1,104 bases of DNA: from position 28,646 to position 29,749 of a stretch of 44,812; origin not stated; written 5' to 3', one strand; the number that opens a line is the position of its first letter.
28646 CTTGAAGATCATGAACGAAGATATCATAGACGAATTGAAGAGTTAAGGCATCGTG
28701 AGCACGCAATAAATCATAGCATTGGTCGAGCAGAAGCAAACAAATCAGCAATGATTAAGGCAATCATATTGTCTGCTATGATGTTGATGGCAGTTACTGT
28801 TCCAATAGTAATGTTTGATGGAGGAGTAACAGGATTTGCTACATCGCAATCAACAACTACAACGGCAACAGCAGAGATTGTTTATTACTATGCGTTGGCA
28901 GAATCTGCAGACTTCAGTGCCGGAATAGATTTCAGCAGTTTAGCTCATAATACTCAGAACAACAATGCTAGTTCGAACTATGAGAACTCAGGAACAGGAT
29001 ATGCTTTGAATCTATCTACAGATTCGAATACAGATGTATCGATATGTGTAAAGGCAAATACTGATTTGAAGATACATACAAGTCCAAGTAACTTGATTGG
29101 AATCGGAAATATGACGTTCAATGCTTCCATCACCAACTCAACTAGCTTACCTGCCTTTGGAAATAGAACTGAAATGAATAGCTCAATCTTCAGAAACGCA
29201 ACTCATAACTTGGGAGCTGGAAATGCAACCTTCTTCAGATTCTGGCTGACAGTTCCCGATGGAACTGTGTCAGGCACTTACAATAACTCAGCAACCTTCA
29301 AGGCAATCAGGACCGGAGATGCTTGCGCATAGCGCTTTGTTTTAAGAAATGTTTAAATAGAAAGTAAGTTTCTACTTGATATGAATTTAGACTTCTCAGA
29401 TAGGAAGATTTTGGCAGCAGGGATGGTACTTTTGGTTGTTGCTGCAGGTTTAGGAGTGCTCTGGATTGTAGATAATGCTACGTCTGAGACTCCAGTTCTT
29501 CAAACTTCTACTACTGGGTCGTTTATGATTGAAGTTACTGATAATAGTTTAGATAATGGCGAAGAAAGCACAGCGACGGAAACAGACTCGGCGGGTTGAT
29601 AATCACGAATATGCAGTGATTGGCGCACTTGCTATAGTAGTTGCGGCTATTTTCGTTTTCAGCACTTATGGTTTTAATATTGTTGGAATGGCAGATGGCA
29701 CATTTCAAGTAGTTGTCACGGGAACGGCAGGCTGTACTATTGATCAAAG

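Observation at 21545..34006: Candidate uncharacterised cell-surface fibre/adhesion assembly locus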

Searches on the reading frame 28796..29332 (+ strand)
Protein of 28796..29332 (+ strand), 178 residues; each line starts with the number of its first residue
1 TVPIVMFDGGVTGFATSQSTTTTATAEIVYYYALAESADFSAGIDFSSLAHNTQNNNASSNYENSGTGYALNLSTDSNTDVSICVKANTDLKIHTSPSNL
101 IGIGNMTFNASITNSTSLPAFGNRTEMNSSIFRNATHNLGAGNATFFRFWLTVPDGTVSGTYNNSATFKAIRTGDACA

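Call 76: predict_structure(alignment_id=A7)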
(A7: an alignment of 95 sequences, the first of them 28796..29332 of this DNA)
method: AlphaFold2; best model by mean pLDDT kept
length: 178 residues; sequences in the alignment: 95
mean_pLDDT: 90.1   pTM: 0.80
mean pLDDT of the five models: 90.1, 89.7, 89.7, 88.8, 88.5
residues with pLDDT >= 90: 144; 70-90: 14; 50-70: 10; < 50: 10
segments of 3 or more residues with pLDDT < 50: 1-8
pLDDT, mean of each block of 10 residues (from residue 1): 44 56 87 97 94 96 92 97 97 92 98 95 95 96 98 96 96 96
secondary structure, 60 per line:
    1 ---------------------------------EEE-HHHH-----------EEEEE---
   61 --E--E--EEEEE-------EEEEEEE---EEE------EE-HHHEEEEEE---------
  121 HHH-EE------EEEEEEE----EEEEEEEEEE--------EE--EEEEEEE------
elements in order: E34-36 H38-41 E53-57 E69-73 E81-87 E91-93 E106-111 E133-139 E144-153 E166-172

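Call 78: fold_search(model_id=the predicted structure, library=pdb)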
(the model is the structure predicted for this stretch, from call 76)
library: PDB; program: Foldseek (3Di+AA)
matches with E <= 10: 738; with E <= 0.001: 0
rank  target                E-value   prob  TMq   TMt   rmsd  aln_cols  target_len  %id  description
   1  4y2l_D                4.7e-03  0.99  0.36  0.41  10.2       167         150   14  Structure of CFA/I pili major subunit CfaB trimer (released 2016-08-10)
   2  4y2l_B                5.5e-03  1.00  0.40  0.46   8.8       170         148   12  Structure of CFA/I pili major subunit CfaB trimer (released 2016-08-10)
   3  9fx0_A                6.4e-03  0.99  0.42  0.47   8.2       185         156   17  Cryo-EM structure of the type 1 pilus tip-to-rod transition (released 2025-06-04)
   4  4y2l_F                7.5e-03  0.89  0.30  0.35  13.6       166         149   13  Structure of CFA/I pili major subunit CfaB trimer (released 2016-08-10)
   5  6c53_A                7.9e-03  0.97  0.37  0.40  10.4       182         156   16  Cryo-EM structure of the Type 1 pilus rod (released 2018-01-31)
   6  8psv_A                9.3e-03  0.99  0.44  0.48  10.1       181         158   16  2.7 A cryo-EM structure of in vitro assembled type 1 pilus rod (released 2024-04-10)
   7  9fxa_K                9.8e-03  0.94  0.35  0.38  11.1       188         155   15  Cryo-EM structure of the type 1 pilus rod as part of the FimI-bound usher complex (FimDHGFAnIC - body 1) (released 2025-06-04)
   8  5oh0_A                1.0e-02  0.91  0.32  0.35  11.6       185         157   17  The Cryo-Electron Microscopy Structure of the Type 1 Chaperone-Usher Pilus Rod (released 2017-11-22)
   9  7zl4_A                1.5e-02  0.99  0.42  0.50   5.0       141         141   13  Cryo-EM structure of archaic chaperone-usher Csu pilus of Acinetobacter baumannii (released 2022-08-03)
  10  9iug_A                1.5e-02  0.99  0.46  0.50   9.8       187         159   16  Cryo-EM structure of the type I pilus from enterotoxigenic Escherichia coli (released 2025-05-28)
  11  8k2j                  1.6e-02  0.87  0.33  0.13  13.9       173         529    9  Crystal structure of Group 3 Oligosaccharide/Monosaccharide-releasing beta-N-acetylgalactosaminidase NgaDssm, apo form (released 2024-04-24)
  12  8ehs_A                1.7e-02  0.96  0.36  0.42  10.6       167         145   12  Cryo-EM reconstruction of the CS17 bacterial adhesion pili (released 2023-03-22)
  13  2wmp_B                1.7e-02  0.96  0.35  0.46   7.8       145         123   16  Structure of the E. coli chaperone PapD in complex with the pilin domain of the PapGII adhesin (released 2010-08-25)
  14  4y2l_A                1.8e-02  0.97  0.37  0.43   9.6       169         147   12  Structure of CFA/I pili major subunit CfaB trimer (released 2016-08-10)
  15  3sqb_B                1.9e-02  0.99  0.47  0.55   5.5       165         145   14  Structure of the major type 1 pilus subunit FimA bound to the FimC chaperone (released 2012-05-30)
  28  7pnb_A                3.9e-02  0.87  0.39  0.38   8.9       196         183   12  Sulfolobus acidocaldarius 0406 filament. (released 2022-09-14)
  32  9h8b_A0               5.7e-02  0.84  0.37  0.43   9.3       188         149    9  Ex vivo cannulae fiber structure of Pyrodictium abyssi (released 2024-12-18)
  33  7uii                  5.7e-02  0.72  0.36  0.35  11.8       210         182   10  Cryo-EM of self-assembled cannula CanA (released 2023-04-12)
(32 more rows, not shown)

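Call 92: fold_search(model_id=the predicted structure, library=viral)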
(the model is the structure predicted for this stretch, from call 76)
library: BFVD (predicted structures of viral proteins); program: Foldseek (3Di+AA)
matches with E <= 10: 611; with E <= 0.001: 0
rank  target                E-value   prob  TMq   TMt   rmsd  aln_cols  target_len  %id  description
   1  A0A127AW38            1.8e-02  0.99  0.44  0.49   5.7       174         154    9  Uncharacterized protein [Bacillus phage SP-15]
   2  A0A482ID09            2.0e-02  0.94  0.37  0.37   7.1       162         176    9  (no name in the UniProt tables at hand)
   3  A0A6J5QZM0            6.2e-02  0.84  0.32  0.42  11.2       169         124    7  Uncharacterized protein [uncultured Caudovirales phage]
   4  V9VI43                6.2e-02  0.35  0.28  0.16  15.2       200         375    9  Tail-host specificity protein [Lactococcus phage phiL47]
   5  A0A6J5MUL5            6.9e-02  0.41  0.26  0.25  11.6       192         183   12  Uncharacterized protein [uncultured Caudovirales phage]
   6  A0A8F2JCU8            7.6e-02  0.44  0.27  0.12  12.1       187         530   13  Tail fibers protein [Klebsiella phage Kp_Pokalde_001]
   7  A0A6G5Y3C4            1.2e-01  0.38  0.26  0.31  10.2       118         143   10  (no name in the UniProt tables at hand)
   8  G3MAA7                1.2e-01  0.94  0.38  0.11   4.3       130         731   12  Gp366 [Bacillus phage G]
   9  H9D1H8                1.2e-01  0.92  0.35  0.12   5.6       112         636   11  Uncharacterized protein [Salinivibrio phage CW02]
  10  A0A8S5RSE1            1.4e-01  0.30  0.27  0.12  18.3       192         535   11  XynB-like protein [Siphoviridae sp. ctFBb37]
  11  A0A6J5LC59            1.5e-01  0.38  0.30  0.20  12.9       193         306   15  Uncharacterized protein [uncultured Caudovirales phage]
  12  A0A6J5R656            1.5e-01  0.35  0.26  0.11  13.5       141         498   13  Bacteriophage P22, Gp10, DNA-stabilising [uncultured Caudovirales phage]
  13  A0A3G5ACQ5            1.6e-01  0.66  0.36  0.36  16.6       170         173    9  Uncharacterized protein [Hyperionvirus sp.]
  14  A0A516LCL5            1.6e-01  0.30  0.25  0.28  14.7       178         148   15  (no name in the UniProt tables at hand)
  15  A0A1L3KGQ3            1.8e-01  0.30  0.28  0.19  17.9       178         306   14  (no name in the UniProt tables at hand)
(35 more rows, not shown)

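Call 113: search_solved_structures(query=A7, max_evalue=10)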
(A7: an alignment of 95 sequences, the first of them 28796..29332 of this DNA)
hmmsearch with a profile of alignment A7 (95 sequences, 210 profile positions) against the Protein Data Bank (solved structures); distinct sequences matched with E-value up to 10: 5.
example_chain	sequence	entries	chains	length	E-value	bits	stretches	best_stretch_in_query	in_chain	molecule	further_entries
6orj_A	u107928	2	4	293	0.28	14.1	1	114-152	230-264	PHIKZ164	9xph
8k9z_A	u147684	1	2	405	0.54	13.1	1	47-125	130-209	RDTND-RID CBD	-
8ka0_A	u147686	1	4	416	0.57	13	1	51-125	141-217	RDTND-RID CBD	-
8ka1_A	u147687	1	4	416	0.58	13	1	51-125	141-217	RDTND-RID CBD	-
8ka2_A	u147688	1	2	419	0.59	13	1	51-125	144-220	RDTND-RID CBD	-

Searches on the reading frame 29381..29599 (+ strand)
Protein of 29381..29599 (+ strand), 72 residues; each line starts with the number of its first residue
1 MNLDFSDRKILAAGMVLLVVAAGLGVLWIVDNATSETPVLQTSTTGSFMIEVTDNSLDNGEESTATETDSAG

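Call 3: search_protein_families(library=pfam, proteins=[window:29381-29599:+], max_evalue=0.1)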
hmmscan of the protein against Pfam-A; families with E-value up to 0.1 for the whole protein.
window:29381-29599:+ (72 aa): 1 family
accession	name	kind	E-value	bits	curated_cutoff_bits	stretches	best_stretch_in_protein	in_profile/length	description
PF14155.11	DUF4307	-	0.054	13.8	27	1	8-43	2-37/111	Domain of unknown function (DUF4307)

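Call 11: search_protein_families(library=ncbifam, proteins=[window:29381-29599:+], max_evalue=0.1)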
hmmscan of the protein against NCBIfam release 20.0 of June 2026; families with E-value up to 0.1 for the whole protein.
window:29381-29599:+ (72 aa): 0 families
